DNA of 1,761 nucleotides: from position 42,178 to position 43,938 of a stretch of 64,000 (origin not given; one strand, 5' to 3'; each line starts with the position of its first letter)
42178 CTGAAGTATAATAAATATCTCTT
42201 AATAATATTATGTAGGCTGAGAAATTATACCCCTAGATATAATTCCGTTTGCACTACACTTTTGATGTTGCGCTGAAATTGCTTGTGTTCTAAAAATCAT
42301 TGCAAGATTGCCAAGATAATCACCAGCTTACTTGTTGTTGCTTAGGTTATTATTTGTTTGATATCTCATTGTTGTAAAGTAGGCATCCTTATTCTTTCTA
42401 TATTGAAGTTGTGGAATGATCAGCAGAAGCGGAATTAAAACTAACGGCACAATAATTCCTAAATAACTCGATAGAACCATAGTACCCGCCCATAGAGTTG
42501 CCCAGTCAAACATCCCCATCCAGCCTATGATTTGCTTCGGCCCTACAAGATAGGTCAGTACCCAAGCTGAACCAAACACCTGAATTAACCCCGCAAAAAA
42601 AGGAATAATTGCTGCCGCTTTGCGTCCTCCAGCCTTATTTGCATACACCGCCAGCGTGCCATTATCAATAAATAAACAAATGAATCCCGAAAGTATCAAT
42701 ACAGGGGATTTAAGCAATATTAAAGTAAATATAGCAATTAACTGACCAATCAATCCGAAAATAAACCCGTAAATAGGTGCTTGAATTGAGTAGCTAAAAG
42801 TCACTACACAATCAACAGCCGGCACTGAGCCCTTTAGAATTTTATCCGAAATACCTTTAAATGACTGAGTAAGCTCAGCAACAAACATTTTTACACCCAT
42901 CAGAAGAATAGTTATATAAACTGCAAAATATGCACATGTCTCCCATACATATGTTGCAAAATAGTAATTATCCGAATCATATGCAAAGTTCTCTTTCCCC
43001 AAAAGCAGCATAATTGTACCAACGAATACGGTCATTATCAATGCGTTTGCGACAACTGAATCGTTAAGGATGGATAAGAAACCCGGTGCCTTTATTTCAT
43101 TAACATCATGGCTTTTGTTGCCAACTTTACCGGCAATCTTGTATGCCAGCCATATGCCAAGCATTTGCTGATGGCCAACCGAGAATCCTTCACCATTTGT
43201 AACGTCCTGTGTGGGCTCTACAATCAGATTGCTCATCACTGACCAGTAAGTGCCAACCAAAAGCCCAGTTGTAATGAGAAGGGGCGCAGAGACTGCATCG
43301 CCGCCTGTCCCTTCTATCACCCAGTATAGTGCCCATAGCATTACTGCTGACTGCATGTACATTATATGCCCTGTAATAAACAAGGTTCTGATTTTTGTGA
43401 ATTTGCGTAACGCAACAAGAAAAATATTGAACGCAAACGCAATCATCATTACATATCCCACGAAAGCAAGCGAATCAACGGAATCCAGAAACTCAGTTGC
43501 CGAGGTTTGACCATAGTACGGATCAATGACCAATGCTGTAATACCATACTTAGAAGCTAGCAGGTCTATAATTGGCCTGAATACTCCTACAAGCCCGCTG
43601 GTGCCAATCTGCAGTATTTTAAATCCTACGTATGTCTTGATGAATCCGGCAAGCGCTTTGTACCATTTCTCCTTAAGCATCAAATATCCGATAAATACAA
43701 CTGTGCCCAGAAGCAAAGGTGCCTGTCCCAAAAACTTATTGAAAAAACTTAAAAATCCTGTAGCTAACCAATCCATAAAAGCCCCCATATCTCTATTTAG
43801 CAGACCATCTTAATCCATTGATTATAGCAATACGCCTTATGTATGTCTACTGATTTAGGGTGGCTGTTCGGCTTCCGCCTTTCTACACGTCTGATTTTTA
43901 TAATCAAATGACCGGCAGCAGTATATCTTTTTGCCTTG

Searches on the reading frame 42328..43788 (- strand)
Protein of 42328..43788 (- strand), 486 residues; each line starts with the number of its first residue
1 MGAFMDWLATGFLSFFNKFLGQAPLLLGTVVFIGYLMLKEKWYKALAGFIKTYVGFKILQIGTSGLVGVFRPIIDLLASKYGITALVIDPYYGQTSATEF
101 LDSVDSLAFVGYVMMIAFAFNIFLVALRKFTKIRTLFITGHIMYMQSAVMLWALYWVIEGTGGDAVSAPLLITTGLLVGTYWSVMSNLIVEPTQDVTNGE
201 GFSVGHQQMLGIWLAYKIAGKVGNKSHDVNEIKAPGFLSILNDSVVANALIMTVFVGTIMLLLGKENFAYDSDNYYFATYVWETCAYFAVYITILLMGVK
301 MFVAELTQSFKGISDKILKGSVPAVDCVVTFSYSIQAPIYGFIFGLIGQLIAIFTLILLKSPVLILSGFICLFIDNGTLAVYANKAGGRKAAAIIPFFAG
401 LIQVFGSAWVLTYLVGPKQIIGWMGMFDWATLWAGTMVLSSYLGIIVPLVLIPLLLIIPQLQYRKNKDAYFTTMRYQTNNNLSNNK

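Call 13: find_encoding_contigs(protein=window:42328-43788:-, flank=10000, max_places=10)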
Protein window:42328-43788:- (486 aa): no gene with exactly this product is on record in the collection.
